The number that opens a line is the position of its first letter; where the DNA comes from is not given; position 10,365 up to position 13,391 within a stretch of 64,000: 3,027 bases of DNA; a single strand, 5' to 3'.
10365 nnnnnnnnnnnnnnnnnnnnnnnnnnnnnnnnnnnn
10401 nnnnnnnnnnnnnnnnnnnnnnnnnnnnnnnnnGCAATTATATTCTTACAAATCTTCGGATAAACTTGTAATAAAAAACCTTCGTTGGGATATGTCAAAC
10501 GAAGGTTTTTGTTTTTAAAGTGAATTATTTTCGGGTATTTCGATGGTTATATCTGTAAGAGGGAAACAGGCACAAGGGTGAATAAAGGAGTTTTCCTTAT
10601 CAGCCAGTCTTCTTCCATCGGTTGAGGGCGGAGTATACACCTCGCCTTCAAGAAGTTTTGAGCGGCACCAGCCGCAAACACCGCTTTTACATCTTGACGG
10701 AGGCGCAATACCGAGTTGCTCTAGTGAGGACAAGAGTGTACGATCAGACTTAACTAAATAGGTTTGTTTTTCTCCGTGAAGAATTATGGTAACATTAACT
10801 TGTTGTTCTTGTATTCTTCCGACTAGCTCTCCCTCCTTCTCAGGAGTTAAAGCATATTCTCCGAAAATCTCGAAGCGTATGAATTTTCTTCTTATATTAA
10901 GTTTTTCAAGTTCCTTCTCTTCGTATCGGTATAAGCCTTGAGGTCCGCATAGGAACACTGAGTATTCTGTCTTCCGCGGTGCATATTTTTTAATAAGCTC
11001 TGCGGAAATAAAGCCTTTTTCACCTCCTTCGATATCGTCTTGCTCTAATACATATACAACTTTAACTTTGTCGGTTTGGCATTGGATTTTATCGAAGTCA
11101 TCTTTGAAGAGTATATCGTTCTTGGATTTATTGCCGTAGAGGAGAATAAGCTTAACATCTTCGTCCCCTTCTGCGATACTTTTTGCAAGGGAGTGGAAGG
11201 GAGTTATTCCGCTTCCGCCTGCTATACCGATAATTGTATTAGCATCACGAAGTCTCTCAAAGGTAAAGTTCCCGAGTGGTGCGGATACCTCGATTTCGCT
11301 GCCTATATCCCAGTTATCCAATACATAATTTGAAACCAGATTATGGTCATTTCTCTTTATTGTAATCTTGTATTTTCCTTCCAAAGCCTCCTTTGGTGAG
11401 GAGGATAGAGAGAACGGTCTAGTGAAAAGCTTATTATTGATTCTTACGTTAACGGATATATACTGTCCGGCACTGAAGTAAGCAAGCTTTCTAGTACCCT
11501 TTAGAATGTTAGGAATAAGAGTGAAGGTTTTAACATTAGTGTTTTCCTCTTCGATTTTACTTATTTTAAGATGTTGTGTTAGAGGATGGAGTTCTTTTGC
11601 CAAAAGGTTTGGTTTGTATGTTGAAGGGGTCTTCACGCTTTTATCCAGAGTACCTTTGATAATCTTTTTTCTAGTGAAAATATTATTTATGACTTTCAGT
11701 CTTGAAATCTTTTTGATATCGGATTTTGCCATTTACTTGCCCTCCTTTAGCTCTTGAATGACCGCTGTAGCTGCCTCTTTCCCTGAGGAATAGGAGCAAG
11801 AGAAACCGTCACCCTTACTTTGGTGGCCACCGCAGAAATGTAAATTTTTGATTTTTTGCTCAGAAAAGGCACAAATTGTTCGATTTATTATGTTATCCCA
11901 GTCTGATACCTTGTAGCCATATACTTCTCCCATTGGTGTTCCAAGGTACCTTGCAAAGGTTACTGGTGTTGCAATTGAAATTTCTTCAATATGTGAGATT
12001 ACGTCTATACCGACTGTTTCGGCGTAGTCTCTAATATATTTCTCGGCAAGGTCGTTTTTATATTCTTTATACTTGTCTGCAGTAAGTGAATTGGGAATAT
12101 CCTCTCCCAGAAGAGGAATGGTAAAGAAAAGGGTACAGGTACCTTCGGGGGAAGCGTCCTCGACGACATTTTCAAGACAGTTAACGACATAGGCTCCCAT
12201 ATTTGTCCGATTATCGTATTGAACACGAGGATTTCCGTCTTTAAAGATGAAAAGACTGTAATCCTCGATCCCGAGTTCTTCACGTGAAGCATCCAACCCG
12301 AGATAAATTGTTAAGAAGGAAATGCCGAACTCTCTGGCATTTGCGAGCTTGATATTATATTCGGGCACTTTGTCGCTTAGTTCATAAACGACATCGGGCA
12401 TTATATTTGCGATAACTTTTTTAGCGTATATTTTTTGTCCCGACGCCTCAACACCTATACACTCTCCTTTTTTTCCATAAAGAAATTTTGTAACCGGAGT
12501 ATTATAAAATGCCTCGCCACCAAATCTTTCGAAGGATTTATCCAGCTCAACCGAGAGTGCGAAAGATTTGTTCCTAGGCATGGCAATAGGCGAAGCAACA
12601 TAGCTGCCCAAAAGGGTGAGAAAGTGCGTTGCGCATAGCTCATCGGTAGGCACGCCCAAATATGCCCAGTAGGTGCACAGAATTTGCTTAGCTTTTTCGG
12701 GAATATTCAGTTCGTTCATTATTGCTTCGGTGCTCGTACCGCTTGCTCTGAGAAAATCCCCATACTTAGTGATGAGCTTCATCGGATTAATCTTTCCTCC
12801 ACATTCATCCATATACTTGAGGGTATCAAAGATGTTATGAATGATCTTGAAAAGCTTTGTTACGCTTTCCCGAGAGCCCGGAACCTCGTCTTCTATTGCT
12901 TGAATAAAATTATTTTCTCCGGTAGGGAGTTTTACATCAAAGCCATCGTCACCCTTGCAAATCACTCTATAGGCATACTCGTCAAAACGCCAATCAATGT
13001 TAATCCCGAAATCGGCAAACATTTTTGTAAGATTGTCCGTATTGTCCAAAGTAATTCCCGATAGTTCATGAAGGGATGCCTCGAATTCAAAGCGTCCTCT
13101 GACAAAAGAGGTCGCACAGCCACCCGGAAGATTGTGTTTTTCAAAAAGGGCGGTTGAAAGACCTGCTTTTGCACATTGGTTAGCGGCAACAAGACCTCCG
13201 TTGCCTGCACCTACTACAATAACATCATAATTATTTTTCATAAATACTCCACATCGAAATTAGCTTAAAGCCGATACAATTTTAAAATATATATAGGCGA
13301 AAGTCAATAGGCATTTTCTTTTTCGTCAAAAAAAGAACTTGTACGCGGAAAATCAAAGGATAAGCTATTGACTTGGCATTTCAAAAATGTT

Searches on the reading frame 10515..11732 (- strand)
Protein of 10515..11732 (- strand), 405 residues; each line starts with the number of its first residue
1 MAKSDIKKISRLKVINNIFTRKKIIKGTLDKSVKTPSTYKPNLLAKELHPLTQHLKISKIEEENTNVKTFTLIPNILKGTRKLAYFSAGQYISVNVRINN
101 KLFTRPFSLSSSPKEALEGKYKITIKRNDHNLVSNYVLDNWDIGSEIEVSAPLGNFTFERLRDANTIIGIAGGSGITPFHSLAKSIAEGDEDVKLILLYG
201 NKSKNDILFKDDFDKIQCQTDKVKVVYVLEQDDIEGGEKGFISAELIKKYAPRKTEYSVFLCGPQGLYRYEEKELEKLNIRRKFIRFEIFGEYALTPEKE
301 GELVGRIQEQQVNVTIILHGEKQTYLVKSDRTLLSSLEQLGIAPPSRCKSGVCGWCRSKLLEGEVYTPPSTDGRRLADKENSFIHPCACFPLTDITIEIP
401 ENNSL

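Call 37: search_protein_families(library=pfam, proteins=[window:10515-11732:-], max_evalue=0.001)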
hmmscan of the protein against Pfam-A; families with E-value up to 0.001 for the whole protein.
window:10515-11732:- (405 aa): 3 families
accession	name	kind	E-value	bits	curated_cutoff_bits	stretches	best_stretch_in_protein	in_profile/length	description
PF00175.26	NAD_binding_1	-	7.7e-19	68.8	22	1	170-269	2-105/109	Oxidoreductase NAD-binding domain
PF00970.30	FAD_binding_6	-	7.6e-11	42.7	21.1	1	55-157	2-98/99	Oxidoreductase FAD-binding domain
PF00111.32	Fer2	-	6.2e-10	39.3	21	1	318-390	3-75/77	2Fe-2S iron-sulfur cluster binding domain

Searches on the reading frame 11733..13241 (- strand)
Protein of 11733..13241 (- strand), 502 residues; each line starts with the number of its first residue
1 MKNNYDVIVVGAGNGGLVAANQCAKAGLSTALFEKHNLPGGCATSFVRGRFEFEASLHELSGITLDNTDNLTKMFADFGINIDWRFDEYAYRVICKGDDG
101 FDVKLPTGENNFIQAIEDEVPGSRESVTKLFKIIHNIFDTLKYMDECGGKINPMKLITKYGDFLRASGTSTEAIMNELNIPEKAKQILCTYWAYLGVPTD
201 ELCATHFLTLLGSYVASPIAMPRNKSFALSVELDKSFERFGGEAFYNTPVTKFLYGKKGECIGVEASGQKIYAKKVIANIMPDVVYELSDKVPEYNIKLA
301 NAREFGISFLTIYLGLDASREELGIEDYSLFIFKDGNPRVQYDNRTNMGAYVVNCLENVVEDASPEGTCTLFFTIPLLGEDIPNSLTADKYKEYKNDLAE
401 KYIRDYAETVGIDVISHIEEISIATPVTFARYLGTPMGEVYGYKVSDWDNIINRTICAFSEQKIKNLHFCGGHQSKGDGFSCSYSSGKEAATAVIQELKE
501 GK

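Call 37: search_protein_families(library=pfam, proteins=[window:11733-13241:-], max_evalue=0.001)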
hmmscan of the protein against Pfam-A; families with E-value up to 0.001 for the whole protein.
window:11733-13241:- (502 aa): 9 families
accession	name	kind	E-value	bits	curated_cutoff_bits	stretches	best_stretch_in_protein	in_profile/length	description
PF13450.12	NAD_binding_8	-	5.8e-12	46.2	21.9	1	9-77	1-67/68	NAD(P)-binding Rossmann-like domain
PF12831.13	FAD_oxidored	-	1.4e-09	38.2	27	1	6-52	1-47/416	FAD dependent oxidoreductase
PF01266.30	DAO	-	3.9e-09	36.9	27.9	1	6-86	1-86/353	FAD dependent oxidoreductase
PF00890.30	FAD_binding_2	-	7e-08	32.5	20.4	1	6-93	1-82/414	FAD binding domain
PF01593.30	Amino_oxidase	-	1.8e-07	31.3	19.8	1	16-495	3-443/443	Flavin containing amine oxidoreductase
PF01946.23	Thi4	-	1.8e-05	24.5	26.2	1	5-43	18-57/235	Thi4 family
PF07992.20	Pyr_redox_2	-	2.3e-05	24.4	26.1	1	5-47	1-45/291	Pyridine nucleotide-disulphide oxidoreductase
PF03486.20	HI0933_like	-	2.5e-05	24.3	50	1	6-78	2-77/244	HI0933-like protein Rossmann domain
PF01134.28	GIDA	-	4.8e-05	23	22.1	1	6-36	1-30/391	Glucose inhibited division protein A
